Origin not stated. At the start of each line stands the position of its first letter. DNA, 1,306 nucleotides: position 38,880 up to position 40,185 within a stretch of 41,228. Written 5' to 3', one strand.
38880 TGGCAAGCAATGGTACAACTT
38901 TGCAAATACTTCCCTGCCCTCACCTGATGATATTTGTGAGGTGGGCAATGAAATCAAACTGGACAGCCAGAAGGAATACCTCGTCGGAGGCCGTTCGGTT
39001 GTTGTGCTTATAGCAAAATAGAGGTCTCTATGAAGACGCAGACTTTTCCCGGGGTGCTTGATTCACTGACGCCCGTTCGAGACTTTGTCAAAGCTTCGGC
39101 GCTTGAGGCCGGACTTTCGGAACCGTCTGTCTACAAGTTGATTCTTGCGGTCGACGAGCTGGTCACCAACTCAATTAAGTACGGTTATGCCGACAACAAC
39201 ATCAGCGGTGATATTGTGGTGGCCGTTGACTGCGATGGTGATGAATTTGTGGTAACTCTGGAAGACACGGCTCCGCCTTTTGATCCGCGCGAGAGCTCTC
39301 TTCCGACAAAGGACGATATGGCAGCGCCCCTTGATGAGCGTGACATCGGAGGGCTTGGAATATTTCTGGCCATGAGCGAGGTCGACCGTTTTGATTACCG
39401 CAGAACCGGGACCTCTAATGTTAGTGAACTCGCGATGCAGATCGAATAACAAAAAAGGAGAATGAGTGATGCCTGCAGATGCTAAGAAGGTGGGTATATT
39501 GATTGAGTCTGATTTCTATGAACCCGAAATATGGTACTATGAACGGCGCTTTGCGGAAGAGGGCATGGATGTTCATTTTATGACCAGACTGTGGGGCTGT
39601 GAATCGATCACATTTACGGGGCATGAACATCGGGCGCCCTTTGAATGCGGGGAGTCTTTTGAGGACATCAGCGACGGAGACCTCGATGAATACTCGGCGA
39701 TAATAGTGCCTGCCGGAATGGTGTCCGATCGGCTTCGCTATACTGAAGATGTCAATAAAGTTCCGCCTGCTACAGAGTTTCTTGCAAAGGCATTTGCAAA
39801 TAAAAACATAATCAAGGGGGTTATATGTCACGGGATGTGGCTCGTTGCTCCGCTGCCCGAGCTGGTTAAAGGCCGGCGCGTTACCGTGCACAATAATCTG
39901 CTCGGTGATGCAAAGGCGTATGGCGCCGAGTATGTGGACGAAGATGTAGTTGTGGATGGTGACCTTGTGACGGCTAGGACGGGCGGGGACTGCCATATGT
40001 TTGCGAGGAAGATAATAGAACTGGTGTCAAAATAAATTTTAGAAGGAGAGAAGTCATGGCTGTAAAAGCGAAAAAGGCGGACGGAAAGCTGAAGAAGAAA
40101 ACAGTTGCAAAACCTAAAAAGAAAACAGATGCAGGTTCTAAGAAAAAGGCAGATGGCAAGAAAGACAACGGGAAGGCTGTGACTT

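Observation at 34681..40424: Partner-switching pair (STAS + RsbW-like kinase) physically flanking glgX inside a glycan-metabolism operon, with no sigma factor in the window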

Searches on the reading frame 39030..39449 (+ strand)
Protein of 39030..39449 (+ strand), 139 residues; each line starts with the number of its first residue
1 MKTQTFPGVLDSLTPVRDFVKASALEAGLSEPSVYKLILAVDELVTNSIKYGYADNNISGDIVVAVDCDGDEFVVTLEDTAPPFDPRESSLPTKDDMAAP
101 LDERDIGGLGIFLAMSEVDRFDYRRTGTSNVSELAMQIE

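Call 3: search_protein_families(library=pfam, proteins=[window:39030-39449:+], max_evalue=0.01)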
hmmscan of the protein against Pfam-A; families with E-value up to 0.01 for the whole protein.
window:39030-39449:+ (139 aa): 2 families
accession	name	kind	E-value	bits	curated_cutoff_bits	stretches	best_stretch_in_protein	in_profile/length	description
PF13581.12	HATPase_c_2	-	1.6e-22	80.3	27.4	1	9-131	4-122/127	Histidine kinase-like ATPase domain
PF02518.31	HATPase_c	-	2.2e-05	25.3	26.4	1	37-116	6-80/111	Histidine kinase-, DNA gyrase B-, and HSP90-like ATPase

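Call 12: find_encoding_contigs(protein=window:39030-39449:+, flank=10000, max_places=10)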
Protein window:39030-39449:+ (139 aa): no gene with exactly this product is on record in the collection.

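Call 13: find_homologous_proteins(query=window:39030-39449:+, max_evalue=0.00001)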
Query window:39030-39449:+ (139 aa): 64 proteins with E <= 0.00001 among 117 candidates.
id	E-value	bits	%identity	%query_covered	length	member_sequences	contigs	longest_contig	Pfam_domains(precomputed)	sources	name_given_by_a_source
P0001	5.0e-84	297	100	100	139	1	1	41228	PF13581.13,PF02518.32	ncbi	-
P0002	1.2e-35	140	51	100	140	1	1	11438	PF13581.13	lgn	-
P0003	1.9e-35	139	50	99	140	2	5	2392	PF13581.13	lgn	-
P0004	6.1e-34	134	49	99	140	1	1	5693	PF13581.13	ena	-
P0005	7.9e-34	134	52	95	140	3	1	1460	PF13581.13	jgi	-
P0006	1.0e-33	134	48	100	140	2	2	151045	PF13581.13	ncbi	-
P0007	2.3e-33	133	50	99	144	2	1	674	PF13581.13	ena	-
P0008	4.2e-33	132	48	99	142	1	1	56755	PF13581.13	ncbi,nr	ncbi:MAG: ATP-binding protein [Candidatus Schekmanbacteria bacterium]|nr:ATP-binding protein [Candid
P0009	5.4e-33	131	49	95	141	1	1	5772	PF13581.13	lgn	-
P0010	9.9e-33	131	47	100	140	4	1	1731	PF13581.13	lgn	-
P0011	1.1e-32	130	48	99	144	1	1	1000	PF13581.13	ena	-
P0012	6.4e-32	128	49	99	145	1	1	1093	PF13581.13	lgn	-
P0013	1.1e-31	127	51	93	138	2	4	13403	PF13581.13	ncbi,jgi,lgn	jgi:serine/threonine-protein kinase RsbW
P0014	1.3e-31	127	46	95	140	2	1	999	PF13581.13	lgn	-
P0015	1.5e-31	127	47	96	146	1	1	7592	PF13581.13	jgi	jgi:serine/threonine-protein kinase RsbW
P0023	1.9e-29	120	48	99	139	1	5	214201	PF13581.13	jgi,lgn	-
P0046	2.2e-25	107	40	100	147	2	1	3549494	PF13581.13,PF02518.32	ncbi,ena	-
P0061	1.3e-12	65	42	74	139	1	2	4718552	PF13581.13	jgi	jgi:serine/threonine-protein kinase RsbW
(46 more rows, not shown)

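Call 14: find_encoding_contigs(protein=P0006, flank=10000, max_places=2)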
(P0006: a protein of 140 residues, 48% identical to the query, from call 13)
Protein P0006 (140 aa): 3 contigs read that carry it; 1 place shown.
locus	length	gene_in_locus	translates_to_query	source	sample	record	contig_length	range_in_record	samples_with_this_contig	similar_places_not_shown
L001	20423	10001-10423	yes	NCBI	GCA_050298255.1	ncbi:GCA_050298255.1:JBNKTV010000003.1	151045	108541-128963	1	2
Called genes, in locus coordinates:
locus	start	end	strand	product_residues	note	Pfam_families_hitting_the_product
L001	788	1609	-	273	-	PF15138:Syncollin (faint)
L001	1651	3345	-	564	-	PF00749:tRNA-synt_1c, PF03950:tRNA-synt_1c_C, PF20974:tRNA-synt_1c_C2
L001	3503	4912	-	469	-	PF00749:tRNA-synt_1c, PF19269:Anticodon_2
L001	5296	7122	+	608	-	PF07221:GlcNAc_2-epim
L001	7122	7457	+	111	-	PF01740:STAS, PF13466:STAS_2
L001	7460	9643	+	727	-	PF02922:CBM_48 (faint), PF00128:Alpha-amylase, PF21156:ISOA1-3_C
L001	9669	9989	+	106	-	PF01740:STAS, PF13466:STAS_2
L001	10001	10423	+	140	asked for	PF13581:HATPase_c_2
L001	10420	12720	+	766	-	PF02743:dCache_1, PF00672:HAMP, PF07228:SpoIIE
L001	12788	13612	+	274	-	PF17124:ThiJ_like, PF01965:DJ-1_PfpI (weak)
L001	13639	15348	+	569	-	PF02776:TPP_enzyme_N, PF00205:TPP_enzyme_M, PF02775:TPP_enzyme_C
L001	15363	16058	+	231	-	PF07110:EthD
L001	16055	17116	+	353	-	PF12796:Ank_2, PF24521:Ank_KRIT1 (faint), PF13857:Ank_5 (faint), PF13637:Ank_4, PF12796:Ank_2, PF00023:Ank (weak), PF13637:Ank_4, PF12796:Ank_2, +1 more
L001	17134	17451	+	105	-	PF02426:MIase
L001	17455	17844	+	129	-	PF12680:SnoaL_2 (weak)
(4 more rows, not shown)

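Call 15: find_encoding_contigs(protein=P0008, flank=10000, max_places=2)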
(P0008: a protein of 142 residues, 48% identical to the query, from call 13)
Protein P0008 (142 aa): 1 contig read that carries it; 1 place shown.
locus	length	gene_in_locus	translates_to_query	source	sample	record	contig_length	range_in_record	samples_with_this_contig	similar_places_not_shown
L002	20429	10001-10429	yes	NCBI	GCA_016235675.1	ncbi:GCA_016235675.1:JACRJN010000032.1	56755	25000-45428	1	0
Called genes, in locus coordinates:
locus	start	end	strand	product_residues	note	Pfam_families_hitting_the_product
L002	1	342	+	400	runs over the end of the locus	PF00155:Aminotran_1_2, PF01053:Cys_Met_Meta_PP (weak), PF01041:DegT_DnrJ_EryC1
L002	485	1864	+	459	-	PF01943:Polysacc_synt, PF13440:Polysacc_synt_3, PF01554:MatE (weak)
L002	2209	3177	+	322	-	PF13531:SBP_bac_11, PF01547:SBP_bac_1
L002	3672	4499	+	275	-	PF17124:ThiJ_like, PF01965:DJ-1_PfpI (weak)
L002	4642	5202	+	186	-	PF01965:DJ-1_PfpI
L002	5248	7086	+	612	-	PF07221:GlcNAc_2-epim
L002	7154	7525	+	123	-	PF01740:STAS, PF13466:STAS_2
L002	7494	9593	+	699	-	PF02922:CBM_48, PF00128:Alpha-amylase, PF21156:ISOA1-3_C, PF21331:Isoamylase_C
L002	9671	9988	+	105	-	PF01740:STAS, PF13466:STAS_2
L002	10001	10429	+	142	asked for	PF13581:HATPase_c_2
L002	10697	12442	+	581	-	PF07228:SpoIIE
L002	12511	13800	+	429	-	PF00023:Ank (faint), PF12796:Ank_2, PF13637:Ank_4 (faint), PF13606:Ank_3 (faint), PF12796:Ank_2 (weak)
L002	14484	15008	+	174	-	PF21033:RMD1-3 (faint), PF25063:ARM_TT21_C (faint), PF12895:ANAPC3, PF25058:ARM_TT21 (faint), PF00515:TPR_1 (faint), PF07719:TPR_2 (faint), PF13174:TPR_6 (faint), PF14559:TPR_19, +4 more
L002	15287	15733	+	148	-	PF01220:DHquinase_II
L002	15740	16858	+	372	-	PF01321:Creatinase_N, PF00557:Peptidase_M24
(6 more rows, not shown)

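Call 16: find_encoding_contigs(protein=P0002, flank=10000, max_places=2)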
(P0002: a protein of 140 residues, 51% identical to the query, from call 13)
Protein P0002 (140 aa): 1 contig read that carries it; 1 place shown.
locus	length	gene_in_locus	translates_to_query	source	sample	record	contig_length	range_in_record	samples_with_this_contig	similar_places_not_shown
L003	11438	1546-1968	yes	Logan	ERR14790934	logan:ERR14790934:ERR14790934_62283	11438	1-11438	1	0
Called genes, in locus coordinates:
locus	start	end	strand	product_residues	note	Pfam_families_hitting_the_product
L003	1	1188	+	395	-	?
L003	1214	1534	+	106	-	PF01740:STAS, PF13466:STAS_2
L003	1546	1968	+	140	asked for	PF13581:HATPase_c_2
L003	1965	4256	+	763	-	PF02743:dCache_1, PF00672:HAMP, PF07228:SpoIIE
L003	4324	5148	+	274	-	PF17124:ThiJ_like, PF01965:DJ-1_PfpI (weak)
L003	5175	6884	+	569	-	PF02776:TPP_enzyme_N, PF00205:TPP_enzyme_M, PF02775:TPP_enzyme_C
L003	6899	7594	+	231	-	PF07110:EthD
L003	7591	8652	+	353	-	PF12796:Ank_2, PF13606:Ank_3 (faint), PF12796:Ank_2, PF13637:Ank_4, PF12796:Ank_2, PF00023:Ank (weak), PF13637:Ank_4, PF12796:Ank_2, +2 more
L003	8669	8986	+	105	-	PF02426:MIase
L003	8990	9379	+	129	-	PF12680:SnoaL_2 (weak)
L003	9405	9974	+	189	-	PF01965:DJ-1_PfpI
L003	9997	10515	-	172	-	PF00903:Glyoxalase, PF13669:Glyoxalase_4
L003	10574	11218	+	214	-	PF06736:TMEM175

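Call 17: find_encoding_contigs(protein=P0023, flank=10000, max_places=2)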
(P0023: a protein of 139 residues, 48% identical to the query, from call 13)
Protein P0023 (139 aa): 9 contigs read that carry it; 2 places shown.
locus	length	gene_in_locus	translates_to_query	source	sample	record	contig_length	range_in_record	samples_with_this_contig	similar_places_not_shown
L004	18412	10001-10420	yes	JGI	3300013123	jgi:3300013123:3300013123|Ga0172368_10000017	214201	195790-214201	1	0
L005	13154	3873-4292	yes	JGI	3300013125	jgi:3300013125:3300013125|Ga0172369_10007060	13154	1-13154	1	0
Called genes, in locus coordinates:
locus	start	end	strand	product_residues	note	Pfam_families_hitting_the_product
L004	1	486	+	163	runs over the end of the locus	-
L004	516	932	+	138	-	PF07366:SnoaL, PF12680:SnoaL_2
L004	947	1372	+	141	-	PF07366:SnoaL, PF12680:SnoaL_2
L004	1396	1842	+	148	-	-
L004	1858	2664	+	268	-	PF03328:HpcH_HpaI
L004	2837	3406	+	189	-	PF01965:DJ-1_PfpI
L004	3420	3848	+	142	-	PF00903:Glyoxalase, PF13669:Glyoxalase_4 (weak)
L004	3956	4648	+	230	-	PF06736:TMEM175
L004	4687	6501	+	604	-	PF07944:Beta-AFase-like_GH127_cat (faint), PF07221:GlcNAc_2-epim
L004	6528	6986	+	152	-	PF22785:Tc-R-P (weak), PF00782:DSPc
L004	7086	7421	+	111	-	PF01740:STAS, PF13466:STAS_2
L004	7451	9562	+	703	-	PF02922:CBM_48, PF00128:Alpha-amylase, PF21156:ISOA1-3_C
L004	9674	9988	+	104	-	PF01740:STAS, PF13466:STAS_2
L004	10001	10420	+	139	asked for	PF13581:HATPase_c_2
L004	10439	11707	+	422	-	PF00072:Response_reg, PF07228:SpoIIE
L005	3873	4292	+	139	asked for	PF13581:HATPase_c_2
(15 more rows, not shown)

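Call 19: find_encoding_contigs(protein=P0046, flank=10000, max_places=1)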
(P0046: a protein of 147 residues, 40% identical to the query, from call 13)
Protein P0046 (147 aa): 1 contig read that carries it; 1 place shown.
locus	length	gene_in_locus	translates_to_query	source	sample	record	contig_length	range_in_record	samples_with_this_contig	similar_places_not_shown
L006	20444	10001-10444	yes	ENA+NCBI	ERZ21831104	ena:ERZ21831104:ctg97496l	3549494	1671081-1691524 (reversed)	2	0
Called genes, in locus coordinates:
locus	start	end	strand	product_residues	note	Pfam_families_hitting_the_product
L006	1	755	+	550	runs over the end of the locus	PF02776:TPP_enzyme_N, PF00205:TPP_enzyme_M, PF02775:TPP_enzyme_C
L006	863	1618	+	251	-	PF01965:DJ-1_PfpI, PF17124:ThiJ_like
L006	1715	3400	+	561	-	PF02776:TPP_enzyme_N, PF00205:TPP_enzyme_M, PF02775:TPP_enzyme_C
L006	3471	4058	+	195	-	PF11086:DUF2878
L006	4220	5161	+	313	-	PF03781:FGE-sulfatase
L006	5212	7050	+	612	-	PF07221:GlcNAc_2-epim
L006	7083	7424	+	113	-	PF01740:STAS, PF13466:STAS_2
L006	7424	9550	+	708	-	PF02922:CBM_48, PF00128:Alpha-amylase, PF21156:ISOA1-3_C, PF21331:Isoamylase_C (weak)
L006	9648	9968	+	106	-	PF01740:STAS, PF13466:STAS_2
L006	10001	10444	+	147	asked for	PF13581:HATPase_c_2, PF02518:HATPase_c (faint)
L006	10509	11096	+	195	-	PF01965:DJ-1_PfpI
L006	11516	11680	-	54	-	-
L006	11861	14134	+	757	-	PF13208:TerB_N, PF05099:TerB, PF15615:TerB_C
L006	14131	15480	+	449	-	PF10923:BrxC_BrxD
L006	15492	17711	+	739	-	PF00270:DEAD, PF00271:Helicase_C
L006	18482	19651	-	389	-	PF14294:DUF4372, PF01609:DDE_Tnp_1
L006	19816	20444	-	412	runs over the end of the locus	PF13542:HTH_Tnp_ISL3 (weak), PF01610:DDE_Tnp_ISL3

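Call 20: find_encoding_contigs(protein=P0061, flank=10000, max_places=1)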
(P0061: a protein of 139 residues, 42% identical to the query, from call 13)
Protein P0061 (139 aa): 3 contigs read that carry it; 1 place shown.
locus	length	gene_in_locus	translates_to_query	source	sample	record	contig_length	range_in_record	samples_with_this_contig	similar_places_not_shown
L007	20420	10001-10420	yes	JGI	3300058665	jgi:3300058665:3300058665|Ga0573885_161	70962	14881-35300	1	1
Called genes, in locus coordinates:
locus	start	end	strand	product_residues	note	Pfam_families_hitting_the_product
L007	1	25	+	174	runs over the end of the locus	PF05638:T6SS_HCP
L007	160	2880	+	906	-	PF02861:Clp_N, PF13191:AAA_16 (weak), PF23569:NBD_SMAX1 (weak), PF00004:AAA, PF17871:AAA_lid_9, PF07724:AAA_2, PF07728:AAA_5, PF10431:ClpB_D2-small, +2 more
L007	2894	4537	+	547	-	PF01590:GAF (weak), PF00158:Sigma54_activat, PF14532:Sigma54_activ_2, PF07724:AAA_2 (weak), PF07728:AAA_5 (weak), PF25601:AAA_lid_14, PF02954:HTH_8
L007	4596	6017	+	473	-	PF00069:Pkinase, PF07714:PK_Tyr_Ser-Thr, PF03109:ABC1 (weak)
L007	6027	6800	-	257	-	PF01656:CbiA, PF09140:MipZ (faint), PF10609:ParA, PF13614:AAA_31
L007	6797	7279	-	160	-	-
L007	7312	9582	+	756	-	-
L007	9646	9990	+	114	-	PF01740:STAS, PF13466:STAS_2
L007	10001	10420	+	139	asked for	PF13581:HATPase_c_2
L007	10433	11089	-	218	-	PF01144:CoA_trans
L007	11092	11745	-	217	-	PF01144:CoA_trans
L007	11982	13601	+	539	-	PF00496:SBP_bac_5, PF01522:Polysacc_deac_1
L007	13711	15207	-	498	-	PF00221:Lyase_aromatic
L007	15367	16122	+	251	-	PF14827:dCache_3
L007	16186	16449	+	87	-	PF01527:HTH_Tnp_1, PF13384:HTH_23, PF13551:HTH_29 (weak), PF13518:HTH_28 (weak)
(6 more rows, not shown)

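Call 23: find_related_loci(query=A1, collection=genome_contigs, flank=10000)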
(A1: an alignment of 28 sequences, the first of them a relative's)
Query A1 (139 aa) in genome_contigs; peptide patterns used: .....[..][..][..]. (x = any residue, [..] = any of these).
599 stretches matched a pattern (row limit reached: there are more); 496 encode a relative of the query (tblastn E <= 1e-3); the best 80 are kept; 80 distinct loci.
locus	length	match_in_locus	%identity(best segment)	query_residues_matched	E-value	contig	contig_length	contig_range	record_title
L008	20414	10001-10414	48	1-138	6e-39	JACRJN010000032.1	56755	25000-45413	MAG: Candidatus Schekmanbacteria bacterium isolate NC_groundwater_1830_Pr3_B-0.1um_47_19 SR-2_scaffold_141_724141, whole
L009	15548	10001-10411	50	1-137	4e-39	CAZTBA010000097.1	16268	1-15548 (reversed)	MAG TPA_asm: uncultured bacterium isolate SRP323688_co1_241 genome assembly, contig: NODE_5736_length_16268_cov_6.630050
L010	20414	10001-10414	47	1-138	2e-38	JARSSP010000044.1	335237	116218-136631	MAG: Candidatus Contendobacter sp. isolate SCELSE-3-Con NODE_35_length_335237_cov_126.310184, whole genome shotgun seque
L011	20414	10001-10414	47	1-138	2e-38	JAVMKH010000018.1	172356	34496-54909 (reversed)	MAG: Candidatus Contendobacter sp. isolate SCELSE-6-Con G12SPAdes_bin.052_0000000018, whole genome shotgun sequence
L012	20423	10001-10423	48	1-139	2e-38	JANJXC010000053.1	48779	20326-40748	MAG: Gammaproteobacteria bacterium isolate RS263_metabat.bin.44 RS263_k141_20472, whole genome shotgun sequence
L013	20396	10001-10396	49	1-132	2e-38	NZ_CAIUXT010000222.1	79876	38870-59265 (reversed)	MAG: uncultured Rhodoblastus sp. isolate I3-5_bin-002, whole genome shotgun sequence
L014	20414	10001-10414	46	1-138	7e-38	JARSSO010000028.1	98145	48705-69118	MAG: Candidatus Contendobacter sp. isolate SCELSE-2-Con NODE_290_length_98145_cov_174.413559, whole genome shotgun seque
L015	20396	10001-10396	48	1-132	1e-37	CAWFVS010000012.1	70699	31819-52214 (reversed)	MAG: uncultured Alphaproteobacteria bacterium isolate MFD05377.bin.2.108 genome assembly, contig: contig_131079, whole g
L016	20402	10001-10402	45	1-134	1e-37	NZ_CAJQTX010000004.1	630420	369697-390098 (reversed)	MAG: Candidatus Accumulibacter sp. ACC003 isolate ACC003_d322, whole genome shotgun sequence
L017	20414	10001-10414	47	1-138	2e-37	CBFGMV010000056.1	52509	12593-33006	MAG TPA_asm: uncultured Dyadobacter sp. isolate ERR5385024_concoct_9 genome assembly, contig: ERZ27258638.175, whole gen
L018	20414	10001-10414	47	1-138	2e-37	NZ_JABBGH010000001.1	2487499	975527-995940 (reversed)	Hymenobacter polaris strain RP-2-7 contig1, whole genome shotgun sequence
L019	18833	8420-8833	46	1-138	2e-37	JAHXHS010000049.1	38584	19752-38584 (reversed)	MAG: Candidatus Thiodiazotropha sp. (ex Epidulcina cf. delphinae) isolate 3502H_Th2 c_000000000072, whole genome shotgun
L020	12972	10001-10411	43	1-137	4e-37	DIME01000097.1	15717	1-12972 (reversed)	MAG TPA_asm: Candidatus Accumulibacter vicinus isolate UBA5574 UBA5574_contig_126, whole genome shotgun sequence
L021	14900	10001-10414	43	1-138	7e-37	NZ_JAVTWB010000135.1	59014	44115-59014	MAG: Accumulibacter sp. isolate labscale reactor_MAG3 NODE_280_length_59014_cov_103.018148, whole genome shotgun sequenc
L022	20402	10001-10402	44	1-134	5e-37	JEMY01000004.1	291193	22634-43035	MAG: Candidatus Accumulibacter regalis contig000004, whole genome shotgun sequence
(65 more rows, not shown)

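Call 51: search_solved_structures(query=A1, max_evalue=0.01)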
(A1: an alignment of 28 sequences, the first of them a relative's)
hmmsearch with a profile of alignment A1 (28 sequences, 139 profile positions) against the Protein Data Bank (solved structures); distinct sequences matched with E-value up to 0.01: 11.
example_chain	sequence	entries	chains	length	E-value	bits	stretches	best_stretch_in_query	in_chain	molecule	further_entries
6m36_A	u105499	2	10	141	5e-13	52.3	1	4-124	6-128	Serine-protein kinase RsbW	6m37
9qih_A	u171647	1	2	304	9.5e-09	38.4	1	62-127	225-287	SenB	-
8jzt_B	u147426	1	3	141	0.00067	22.7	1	4-56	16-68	Anti-sigma-F factor RsbW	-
8ih8_C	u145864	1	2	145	0.00071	22.6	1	4-56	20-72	Anti-sigma-F factor RsbW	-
4r39_A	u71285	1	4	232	0.0008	22.4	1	20-86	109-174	Blue-light-activated histidine kinase 2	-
4r3a_A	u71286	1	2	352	0.0017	21.4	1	21-83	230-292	Blue-light-activated histidine kinase 2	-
3ke6_A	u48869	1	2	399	0.0033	20.5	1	4-84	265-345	Protein Rv1364c/MT1410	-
1tid_A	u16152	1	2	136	0.0036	20.3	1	23-84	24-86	Anti-sigma F factor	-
1th8_A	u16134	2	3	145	0.0039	20.2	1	23-84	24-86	Anti-sigma F factor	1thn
1til_A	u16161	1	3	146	0.004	20.2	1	23-84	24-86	Anti-sigma F factor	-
1l0o_A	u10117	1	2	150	0.0043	20.1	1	23-84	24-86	Anti-sigma F factor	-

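Call 60: search_protein_families(library=ncbifam, proteins=[window:39030-39449:+], max_evalue=0.001)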
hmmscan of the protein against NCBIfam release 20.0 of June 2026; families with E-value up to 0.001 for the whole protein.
window:39030-39449:+ (139 aa): 3 families
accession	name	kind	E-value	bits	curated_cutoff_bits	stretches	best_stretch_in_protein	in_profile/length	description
NF041045.1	RsbA_anti_sig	subfamily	6.8e-11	41.9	210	1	11-124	189-289/303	anti-sigma factor RsbA family regulatory protein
NF003144.0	PRK04069.1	equivalog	2.5e-07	30.2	145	1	27-121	33-127/161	anti-sigma B factor RsbW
TIGR01924.1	rsbW_low_gc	equivalog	7.4e-07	28.7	155.05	1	26-122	32-128/159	anti-sigma B factor RsbW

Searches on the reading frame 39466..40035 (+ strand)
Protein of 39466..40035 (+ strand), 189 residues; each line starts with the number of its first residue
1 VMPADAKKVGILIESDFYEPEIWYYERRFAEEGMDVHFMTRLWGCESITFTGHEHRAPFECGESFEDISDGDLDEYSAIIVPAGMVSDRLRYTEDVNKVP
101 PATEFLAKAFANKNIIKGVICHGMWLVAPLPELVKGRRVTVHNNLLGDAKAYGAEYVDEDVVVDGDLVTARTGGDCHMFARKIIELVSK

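Call 3: search_protein_families(library=pfam, proteins=[window:39466-40035:+], max_evalue=0.01)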
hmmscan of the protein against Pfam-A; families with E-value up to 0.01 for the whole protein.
window:39466-40035:+ (189 aa): 1 family
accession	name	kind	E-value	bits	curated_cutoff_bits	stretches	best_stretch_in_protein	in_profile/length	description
PF01965.30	DJ-1_PfpI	-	6.6e-22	78.5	26.6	1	7-185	1-164/165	DJ-1/PfpI family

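Call 60: search_protein_families(library=ncbifam, proteins=[window:39469-40035:+], max_evalue=0.001)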
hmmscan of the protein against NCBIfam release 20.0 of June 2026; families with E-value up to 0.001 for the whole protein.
window:39469-40035:+ (188 aa): 3 families
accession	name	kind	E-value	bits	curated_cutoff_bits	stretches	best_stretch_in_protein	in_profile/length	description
TIGR01382.1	PfpI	subfamily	4.6e-24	84.8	139.05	1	8-186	2-168/169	DJ-1/PfpI/YhbO family deglycase/protease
NF040823.1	deglyc_PfpI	equivalog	7.2e-17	61.7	330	1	7-186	2-165/166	deglycase PfpI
TIGR01383.1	not_thiJ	equivalog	2.7e-05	24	131.25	1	67-186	56-168/180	DJ-1 family glyoxalase III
